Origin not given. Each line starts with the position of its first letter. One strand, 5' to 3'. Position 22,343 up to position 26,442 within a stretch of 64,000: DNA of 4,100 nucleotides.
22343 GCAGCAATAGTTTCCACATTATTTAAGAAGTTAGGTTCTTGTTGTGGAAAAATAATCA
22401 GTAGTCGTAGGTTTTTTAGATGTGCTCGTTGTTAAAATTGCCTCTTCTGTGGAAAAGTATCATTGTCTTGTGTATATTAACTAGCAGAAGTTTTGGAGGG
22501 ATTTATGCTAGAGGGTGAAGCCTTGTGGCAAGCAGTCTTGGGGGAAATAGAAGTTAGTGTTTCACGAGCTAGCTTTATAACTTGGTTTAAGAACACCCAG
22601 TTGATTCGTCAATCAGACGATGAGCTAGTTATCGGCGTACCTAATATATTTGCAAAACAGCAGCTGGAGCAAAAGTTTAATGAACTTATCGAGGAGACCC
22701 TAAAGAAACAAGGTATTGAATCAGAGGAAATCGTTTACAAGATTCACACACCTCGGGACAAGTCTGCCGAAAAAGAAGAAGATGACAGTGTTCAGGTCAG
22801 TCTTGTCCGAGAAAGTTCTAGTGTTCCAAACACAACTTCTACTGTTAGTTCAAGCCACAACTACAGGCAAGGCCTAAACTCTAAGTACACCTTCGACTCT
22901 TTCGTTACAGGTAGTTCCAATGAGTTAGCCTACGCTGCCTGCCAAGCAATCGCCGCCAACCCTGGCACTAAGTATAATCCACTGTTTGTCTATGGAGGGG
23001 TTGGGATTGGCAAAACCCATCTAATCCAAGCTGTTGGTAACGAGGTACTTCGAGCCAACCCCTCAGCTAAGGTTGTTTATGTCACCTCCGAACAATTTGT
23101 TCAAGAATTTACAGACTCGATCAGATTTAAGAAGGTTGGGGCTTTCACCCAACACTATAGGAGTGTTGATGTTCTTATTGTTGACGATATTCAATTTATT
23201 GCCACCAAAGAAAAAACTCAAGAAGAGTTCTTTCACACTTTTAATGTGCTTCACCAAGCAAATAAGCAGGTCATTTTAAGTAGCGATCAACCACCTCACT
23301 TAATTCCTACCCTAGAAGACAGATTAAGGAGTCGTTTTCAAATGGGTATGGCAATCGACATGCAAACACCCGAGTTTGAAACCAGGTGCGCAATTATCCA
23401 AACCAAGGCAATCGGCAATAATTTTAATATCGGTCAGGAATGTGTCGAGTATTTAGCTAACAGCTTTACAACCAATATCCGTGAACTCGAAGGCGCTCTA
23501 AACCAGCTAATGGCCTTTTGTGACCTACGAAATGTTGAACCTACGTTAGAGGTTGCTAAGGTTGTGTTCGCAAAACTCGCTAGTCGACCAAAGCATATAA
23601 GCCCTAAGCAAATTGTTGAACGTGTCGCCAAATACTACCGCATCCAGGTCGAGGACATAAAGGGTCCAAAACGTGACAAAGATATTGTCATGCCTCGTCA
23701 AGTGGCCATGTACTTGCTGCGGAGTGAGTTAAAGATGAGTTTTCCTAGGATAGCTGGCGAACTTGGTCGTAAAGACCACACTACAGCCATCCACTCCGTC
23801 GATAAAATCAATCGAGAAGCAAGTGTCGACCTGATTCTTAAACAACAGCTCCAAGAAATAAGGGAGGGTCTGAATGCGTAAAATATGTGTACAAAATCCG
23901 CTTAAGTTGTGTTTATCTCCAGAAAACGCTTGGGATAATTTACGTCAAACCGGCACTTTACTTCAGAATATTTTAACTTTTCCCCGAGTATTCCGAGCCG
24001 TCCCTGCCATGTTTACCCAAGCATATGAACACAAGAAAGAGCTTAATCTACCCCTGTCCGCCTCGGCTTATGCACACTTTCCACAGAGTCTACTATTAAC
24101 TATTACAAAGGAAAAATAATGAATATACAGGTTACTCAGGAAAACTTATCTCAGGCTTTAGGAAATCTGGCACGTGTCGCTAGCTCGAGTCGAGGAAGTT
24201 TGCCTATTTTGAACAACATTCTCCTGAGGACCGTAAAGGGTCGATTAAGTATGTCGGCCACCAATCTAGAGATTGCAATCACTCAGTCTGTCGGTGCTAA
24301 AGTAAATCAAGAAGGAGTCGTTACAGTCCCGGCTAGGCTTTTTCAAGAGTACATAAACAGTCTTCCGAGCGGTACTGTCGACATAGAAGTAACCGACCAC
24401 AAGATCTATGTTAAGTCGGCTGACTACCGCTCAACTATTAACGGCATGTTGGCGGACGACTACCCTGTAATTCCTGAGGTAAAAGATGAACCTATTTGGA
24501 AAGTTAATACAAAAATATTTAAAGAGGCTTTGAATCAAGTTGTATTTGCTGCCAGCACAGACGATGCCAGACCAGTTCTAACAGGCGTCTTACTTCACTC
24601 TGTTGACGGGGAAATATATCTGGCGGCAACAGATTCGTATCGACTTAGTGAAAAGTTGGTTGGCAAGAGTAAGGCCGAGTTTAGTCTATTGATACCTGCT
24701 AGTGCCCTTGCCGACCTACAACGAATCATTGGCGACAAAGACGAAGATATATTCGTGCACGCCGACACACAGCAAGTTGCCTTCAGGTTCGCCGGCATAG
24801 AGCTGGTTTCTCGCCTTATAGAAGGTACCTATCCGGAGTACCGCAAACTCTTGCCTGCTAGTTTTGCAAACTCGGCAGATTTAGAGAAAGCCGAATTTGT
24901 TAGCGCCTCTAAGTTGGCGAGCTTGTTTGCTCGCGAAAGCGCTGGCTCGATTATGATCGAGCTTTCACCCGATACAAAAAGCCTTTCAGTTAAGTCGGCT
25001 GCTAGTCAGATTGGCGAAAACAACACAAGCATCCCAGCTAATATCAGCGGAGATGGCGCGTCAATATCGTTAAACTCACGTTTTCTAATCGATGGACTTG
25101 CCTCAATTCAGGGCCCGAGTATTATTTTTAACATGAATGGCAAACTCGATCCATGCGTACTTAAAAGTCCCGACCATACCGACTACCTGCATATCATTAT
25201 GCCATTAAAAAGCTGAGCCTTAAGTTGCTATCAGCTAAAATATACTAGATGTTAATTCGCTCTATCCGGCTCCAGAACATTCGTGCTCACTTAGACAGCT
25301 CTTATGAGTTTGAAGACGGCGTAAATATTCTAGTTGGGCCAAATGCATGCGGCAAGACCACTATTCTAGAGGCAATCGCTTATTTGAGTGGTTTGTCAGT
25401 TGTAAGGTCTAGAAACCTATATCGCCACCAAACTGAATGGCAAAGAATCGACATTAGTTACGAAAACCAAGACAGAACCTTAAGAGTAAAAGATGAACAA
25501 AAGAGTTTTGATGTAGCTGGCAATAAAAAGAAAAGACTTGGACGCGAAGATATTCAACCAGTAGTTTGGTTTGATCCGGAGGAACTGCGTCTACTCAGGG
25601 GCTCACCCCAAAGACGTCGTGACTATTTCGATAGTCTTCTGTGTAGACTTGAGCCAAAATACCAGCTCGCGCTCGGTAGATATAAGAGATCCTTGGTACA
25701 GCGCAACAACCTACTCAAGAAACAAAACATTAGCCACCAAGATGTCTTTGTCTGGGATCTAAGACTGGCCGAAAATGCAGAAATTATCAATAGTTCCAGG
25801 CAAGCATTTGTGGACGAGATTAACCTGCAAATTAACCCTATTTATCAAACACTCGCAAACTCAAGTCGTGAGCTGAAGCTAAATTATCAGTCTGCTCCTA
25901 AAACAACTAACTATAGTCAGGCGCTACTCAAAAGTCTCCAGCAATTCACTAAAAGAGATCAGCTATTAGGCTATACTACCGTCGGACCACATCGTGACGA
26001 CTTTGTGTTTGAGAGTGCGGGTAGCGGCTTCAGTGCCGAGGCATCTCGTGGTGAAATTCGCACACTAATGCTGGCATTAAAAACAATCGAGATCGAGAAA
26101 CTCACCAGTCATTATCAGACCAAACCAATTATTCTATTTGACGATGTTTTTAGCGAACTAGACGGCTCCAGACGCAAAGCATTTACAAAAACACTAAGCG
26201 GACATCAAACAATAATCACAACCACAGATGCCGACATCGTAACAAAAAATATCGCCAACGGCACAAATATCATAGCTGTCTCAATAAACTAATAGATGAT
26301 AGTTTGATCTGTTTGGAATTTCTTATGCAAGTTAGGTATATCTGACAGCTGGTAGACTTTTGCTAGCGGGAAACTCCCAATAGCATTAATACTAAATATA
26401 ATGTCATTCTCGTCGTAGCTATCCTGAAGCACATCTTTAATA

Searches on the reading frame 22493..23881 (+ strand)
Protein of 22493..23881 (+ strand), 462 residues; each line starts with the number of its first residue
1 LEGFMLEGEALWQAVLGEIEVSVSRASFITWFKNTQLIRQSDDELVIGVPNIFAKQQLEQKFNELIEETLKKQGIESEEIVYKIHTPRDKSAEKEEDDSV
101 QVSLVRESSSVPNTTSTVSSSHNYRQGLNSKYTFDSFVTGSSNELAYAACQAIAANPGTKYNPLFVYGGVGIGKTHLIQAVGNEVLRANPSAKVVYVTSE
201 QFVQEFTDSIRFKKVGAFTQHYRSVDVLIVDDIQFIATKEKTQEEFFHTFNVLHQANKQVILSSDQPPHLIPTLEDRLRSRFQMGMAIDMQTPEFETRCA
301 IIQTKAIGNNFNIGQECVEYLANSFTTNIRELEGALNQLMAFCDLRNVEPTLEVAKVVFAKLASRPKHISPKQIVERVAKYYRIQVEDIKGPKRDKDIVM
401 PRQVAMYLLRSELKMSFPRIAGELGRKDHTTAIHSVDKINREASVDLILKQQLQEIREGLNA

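Call 62: search_protein_families(library=pfam, proteins=[window:22493-23881:+], max_evalue=0.0001)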
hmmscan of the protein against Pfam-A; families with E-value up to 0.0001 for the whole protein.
window:22493-23881:+ (462 aa): 6 families
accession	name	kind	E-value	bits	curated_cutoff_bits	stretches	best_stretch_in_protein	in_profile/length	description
PF00308.24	Bac_DnaA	-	2.9e-71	239.3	23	1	128-289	1-162/162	Bacterial DnaA ATPAse domain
PF08299.17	Bac_DnaA_C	-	4.3e-25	88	31.5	1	372-439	2-69/69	Bacterial dnaA protein helix-turn-helix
PF11638.13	DnaA_N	-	7.2e-12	45.3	24.6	1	10-71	2-64/65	DnaA N-terminal domain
PF01695.23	IstB_IS21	-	8.7e-09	35.7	24.1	1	164-265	95-193/238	IstB-like ATP binding protein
PF00004.35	AAA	-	2.1e-07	31.9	21.2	1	165-284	2-129/131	ATPase family associated with various cellular activities (AAA)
PF13401.12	AAA_22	-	2.3e-05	25.1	27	0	163-262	7-120/130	AAA domain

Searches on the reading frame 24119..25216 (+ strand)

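Call 62: search_protein_families(library=pfam, proteins=[window:24119-25216:+], max_evalue=0.0001)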
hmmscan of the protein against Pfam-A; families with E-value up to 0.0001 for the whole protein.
window:24119-25216:+ (365 aa): 3 families
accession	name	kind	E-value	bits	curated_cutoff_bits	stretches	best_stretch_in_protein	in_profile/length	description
PF02767.21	DNA_pol3_beta_2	-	3.1e-31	108.5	27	2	129-240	2-116/116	DNA polymerase III beta subunit, central domain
PF00712.24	DNA_pol3_beta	-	6.6e-29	100.9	24.4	2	1-119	1-120/120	DNA polymerase III beta subunit, N-terminal domain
PF02768.20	DNA_pol3_beta_3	-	1.8e-18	66.9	27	1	242-363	1-120/121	DNA polymerase III beta subunit, C-terminal domain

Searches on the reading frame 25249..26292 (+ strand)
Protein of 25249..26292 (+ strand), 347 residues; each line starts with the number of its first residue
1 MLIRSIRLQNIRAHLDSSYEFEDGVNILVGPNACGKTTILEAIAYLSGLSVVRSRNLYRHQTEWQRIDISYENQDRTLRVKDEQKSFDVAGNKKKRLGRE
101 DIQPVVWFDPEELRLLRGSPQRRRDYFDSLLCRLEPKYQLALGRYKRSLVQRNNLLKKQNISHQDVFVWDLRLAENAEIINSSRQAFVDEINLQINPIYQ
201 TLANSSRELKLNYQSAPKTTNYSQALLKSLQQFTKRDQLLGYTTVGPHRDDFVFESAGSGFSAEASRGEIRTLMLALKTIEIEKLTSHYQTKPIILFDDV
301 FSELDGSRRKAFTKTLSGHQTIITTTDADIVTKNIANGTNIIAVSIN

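Call 63: search_protein_families(library=pfam, proteins=[window:25249-26292:+], max_evalue=0.0001)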
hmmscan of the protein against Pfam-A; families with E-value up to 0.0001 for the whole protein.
window:25249-26292:+ (347 aa): 5 families
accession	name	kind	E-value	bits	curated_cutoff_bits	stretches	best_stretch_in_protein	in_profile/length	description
PF02463.25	SMC_N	-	2.4e-15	57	40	2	3-57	2-61/220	RecF/RecN/SMC N terminal domain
PF13175.12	AAA_15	-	3.5e-13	50.4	32.1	1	1-263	1-212/374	AAA ATPase domain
PF13476.12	AAA_23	-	5.1e-13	50.5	27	1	5-240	1-173/201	AAA domain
PF13304.12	AAA_21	-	1.1e-07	32.6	27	1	25-58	1-29/304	AAA domain, putative AbiEii toxin, Type IV TA system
PF13514.12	AAA_27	-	8.2e-05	22.7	22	0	13-81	13-85/206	AAA domain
